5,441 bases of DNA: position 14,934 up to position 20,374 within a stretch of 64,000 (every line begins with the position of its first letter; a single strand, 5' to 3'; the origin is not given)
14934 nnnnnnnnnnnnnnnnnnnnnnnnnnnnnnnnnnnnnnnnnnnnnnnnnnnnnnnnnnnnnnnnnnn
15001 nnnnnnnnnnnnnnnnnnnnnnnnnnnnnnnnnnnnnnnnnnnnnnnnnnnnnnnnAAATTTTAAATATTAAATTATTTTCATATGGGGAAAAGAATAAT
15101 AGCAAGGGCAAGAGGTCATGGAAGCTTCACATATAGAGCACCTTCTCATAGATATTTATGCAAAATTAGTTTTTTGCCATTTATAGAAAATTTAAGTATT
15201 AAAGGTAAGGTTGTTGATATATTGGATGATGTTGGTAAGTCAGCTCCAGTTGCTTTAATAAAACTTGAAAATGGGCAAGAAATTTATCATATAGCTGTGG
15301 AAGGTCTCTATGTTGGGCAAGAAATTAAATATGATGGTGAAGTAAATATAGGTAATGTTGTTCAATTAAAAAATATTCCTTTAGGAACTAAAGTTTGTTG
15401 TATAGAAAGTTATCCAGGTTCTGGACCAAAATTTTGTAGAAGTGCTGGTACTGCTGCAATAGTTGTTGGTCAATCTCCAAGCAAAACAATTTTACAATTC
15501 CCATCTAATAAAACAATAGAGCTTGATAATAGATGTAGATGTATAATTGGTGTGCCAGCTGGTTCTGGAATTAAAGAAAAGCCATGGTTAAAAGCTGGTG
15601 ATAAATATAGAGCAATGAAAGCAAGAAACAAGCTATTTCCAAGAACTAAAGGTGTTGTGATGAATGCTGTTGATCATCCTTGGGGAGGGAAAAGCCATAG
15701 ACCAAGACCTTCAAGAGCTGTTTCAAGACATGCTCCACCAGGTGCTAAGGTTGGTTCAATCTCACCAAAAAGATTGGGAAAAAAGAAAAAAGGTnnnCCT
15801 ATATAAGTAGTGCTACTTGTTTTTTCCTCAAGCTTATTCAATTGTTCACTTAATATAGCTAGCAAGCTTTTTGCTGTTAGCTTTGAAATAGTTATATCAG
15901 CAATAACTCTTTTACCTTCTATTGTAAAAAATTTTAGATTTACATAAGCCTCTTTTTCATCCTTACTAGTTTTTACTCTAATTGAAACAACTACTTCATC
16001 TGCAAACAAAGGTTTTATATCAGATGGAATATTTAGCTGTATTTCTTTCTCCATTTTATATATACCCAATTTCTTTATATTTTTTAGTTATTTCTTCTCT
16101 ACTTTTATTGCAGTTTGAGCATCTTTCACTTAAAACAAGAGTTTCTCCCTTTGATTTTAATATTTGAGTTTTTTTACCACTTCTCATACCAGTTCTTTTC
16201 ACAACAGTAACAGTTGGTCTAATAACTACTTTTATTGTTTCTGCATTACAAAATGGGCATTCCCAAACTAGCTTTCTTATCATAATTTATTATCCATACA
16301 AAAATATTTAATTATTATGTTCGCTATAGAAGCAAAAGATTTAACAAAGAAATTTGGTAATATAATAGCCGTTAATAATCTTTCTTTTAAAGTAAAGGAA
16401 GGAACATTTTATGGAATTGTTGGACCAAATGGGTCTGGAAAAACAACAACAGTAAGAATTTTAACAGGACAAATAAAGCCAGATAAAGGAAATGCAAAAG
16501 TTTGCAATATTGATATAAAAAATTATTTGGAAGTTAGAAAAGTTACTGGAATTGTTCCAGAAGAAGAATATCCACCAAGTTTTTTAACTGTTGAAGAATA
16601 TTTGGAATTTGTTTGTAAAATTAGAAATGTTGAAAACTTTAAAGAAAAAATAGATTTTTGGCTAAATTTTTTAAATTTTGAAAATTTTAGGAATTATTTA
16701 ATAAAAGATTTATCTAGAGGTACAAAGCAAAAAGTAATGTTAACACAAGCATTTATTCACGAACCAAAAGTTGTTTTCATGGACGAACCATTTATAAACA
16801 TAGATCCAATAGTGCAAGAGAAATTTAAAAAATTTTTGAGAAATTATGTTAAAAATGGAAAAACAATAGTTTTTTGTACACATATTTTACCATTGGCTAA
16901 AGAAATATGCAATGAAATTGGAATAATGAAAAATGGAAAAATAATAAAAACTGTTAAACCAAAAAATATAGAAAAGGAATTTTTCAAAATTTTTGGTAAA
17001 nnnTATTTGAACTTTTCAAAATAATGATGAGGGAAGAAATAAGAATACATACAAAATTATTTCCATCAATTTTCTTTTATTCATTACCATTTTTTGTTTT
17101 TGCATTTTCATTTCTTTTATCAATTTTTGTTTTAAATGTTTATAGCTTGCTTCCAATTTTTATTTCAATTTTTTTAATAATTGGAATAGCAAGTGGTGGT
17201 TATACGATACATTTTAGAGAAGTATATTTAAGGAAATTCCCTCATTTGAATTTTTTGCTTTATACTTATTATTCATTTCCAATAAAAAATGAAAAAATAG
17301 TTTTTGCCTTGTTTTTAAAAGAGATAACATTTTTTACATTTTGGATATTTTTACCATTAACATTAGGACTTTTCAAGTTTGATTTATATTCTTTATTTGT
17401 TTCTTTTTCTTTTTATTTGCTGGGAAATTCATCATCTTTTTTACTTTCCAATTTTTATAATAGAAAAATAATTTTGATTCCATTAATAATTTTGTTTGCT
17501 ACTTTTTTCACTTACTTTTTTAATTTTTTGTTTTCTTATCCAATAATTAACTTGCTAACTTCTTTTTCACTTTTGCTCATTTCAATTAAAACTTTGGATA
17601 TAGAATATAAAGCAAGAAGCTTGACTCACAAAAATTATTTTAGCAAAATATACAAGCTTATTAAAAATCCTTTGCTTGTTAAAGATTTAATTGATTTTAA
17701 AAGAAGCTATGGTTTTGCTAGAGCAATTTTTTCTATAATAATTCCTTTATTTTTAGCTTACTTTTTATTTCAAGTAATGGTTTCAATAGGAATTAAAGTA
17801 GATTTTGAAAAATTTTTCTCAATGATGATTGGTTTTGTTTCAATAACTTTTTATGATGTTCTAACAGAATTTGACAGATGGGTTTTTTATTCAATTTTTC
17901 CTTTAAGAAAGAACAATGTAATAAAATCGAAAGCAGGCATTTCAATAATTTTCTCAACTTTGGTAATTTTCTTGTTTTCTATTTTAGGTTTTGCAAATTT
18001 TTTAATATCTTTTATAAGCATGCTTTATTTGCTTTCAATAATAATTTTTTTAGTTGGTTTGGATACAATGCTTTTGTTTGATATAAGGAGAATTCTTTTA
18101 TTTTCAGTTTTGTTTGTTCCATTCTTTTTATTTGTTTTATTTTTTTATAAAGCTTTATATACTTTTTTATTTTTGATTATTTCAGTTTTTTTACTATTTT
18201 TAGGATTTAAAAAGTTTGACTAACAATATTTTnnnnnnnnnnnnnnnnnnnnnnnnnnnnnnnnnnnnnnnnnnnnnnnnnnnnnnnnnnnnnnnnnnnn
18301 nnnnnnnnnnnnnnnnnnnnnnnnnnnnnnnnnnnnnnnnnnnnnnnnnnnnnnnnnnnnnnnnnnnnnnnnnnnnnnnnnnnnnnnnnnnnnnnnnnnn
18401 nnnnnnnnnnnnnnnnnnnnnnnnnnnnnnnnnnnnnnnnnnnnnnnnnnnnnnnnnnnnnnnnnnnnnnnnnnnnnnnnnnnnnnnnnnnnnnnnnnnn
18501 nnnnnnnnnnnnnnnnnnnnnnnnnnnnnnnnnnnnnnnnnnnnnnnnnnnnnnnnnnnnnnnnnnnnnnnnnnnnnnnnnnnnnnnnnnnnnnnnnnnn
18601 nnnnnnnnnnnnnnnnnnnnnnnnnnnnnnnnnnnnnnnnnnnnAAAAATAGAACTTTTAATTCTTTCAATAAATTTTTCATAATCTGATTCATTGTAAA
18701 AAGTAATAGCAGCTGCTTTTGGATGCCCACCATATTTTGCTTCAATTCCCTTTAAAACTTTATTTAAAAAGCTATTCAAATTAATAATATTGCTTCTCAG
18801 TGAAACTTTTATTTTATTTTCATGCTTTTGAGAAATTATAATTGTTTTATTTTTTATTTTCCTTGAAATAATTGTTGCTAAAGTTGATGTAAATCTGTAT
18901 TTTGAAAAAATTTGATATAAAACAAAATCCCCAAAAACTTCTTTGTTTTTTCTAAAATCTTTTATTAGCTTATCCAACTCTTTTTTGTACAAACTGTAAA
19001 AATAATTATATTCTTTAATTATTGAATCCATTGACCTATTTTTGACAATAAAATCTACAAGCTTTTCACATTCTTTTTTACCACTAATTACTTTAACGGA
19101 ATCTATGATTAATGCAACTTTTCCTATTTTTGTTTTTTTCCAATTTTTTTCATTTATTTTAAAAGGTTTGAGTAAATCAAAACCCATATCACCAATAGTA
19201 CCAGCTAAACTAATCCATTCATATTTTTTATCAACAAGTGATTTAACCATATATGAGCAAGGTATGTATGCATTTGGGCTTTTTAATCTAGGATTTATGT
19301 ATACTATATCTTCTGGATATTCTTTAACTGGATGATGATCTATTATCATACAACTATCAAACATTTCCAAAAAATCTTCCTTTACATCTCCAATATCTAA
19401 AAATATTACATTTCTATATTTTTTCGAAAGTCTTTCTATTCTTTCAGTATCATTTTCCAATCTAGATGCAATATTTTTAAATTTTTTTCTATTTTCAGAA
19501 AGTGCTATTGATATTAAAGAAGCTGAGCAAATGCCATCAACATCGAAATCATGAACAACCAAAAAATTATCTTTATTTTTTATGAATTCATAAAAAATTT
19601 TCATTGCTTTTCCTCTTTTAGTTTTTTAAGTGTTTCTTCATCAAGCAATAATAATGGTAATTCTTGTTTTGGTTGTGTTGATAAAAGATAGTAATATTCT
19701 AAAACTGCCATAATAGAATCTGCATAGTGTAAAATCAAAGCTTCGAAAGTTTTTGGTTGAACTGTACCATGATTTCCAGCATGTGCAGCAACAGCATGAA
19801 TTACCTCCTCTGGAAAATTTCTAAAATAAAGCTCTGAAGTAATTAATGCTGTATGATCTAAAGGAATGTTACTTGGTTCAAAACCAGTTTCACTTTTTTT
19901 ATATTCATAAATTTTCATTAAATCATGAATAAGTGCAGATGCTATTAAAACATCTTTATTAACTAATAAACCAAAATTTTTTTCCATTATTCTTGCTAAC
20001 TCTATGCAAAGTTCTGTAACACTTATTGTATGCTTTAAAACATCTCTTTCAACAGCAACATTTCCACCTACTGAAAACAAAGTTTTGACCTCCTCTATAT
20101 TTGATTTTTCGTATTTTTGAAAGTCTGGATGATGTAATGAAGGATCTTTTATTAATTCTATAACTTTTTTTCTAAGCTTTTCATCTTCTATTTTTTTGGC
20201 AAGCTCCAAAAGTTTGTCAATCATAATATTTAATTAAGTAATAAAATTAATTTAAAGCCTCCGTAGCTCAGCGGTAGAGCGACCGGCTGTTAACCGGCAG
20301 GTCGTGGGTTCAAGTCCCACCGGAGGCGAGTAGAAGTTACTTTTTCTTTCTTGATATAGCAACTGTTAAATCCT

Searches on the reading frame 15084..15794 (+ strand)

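Call 50: search_protein_families(library=pfam, proteins=[window:15084-15794:+], max_evalue=0.001)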
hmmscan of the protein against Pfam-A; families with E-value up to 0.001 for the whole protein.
window:15084-15794:+ (237 aa): 2 families
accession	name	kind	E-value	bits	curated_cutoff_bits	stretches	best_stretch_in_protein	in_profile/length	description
PF03947.24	Ribosomal_L2_C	-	7.2e-36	123.5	33.7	1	89-216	2-119/126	Ribosomal Proteins L2, C-terminal domain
PF00181.30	Ribosomal_L2_N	-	0.00017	22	23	1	37-81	31-75/77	Ribosomal Proteins L2, RNA binding N-terminal domain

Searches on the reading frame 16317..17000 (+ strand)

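Call 49: search_protein_families(library=pfam, proteins=[window:16317-17000:+], max_evalue=0.001)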
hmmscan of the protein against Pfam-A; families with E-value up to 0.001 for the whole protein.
window:16317-17000:+ (228 aa): 3 families
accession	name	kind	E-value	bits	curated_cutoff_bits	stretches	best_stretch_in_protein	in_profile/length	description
PF00005.33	ABC_tran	-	1.9e-27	97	25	1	19-159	1-136/137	ABC transporter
PF13304.12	AAA_21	-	2.5e-08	34.8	27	0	129-190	235-299/304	AAA domain, putative AbiEii toxin, Type IV TA system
PF00004.35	AAA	-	0.00026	21.9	21.2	0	34-157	3-65/131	ATPase family associated with various cellular activities (AAA)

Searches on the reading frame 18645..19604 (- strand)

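Call 49: search_protein_families(library=pfam, proteins=[window:18645-19604:-], max_evalue=0.001)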
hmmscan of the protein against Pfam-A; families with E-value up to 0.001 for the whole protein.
window:18645-19604:- (320 aa): 2 families
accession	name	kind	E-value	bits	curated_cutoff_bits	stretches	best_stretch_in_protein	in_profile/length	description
PF02272.25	DHHA1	-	1.1e-13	52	25.9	1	240-317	19-98/102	DHHA1 domain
PF01368.27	DHH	-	3.1e-08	34.4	28.1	1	14-108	2-92/125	DHH family, N-terminal domain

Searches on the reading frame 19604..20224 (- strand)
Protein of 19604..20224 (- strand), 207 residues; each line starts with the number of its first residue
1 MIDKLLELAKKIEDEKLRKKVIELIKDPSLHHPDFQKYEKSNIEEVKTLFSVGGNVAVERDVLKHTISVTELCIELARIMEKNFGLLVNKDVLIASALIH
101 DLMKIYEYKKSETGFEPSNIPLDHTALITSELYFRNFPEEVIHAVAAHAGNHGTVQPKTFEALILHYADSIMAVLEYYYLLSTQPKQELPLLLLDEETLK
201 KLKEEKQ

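Call 49: search_protein_families(library=pfam, proteins=[window:19604-20224:-], max_evalue=0.001)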
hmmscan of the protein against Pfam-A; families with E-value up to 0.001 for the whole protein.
window:19604-20224:- (207 aa): 1 family
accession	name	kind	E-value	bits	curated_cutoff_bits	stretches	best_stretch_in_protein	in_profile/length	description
PF01966.28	HD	-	1.7e-11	44.9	22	1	62-171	1-113/116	HD domain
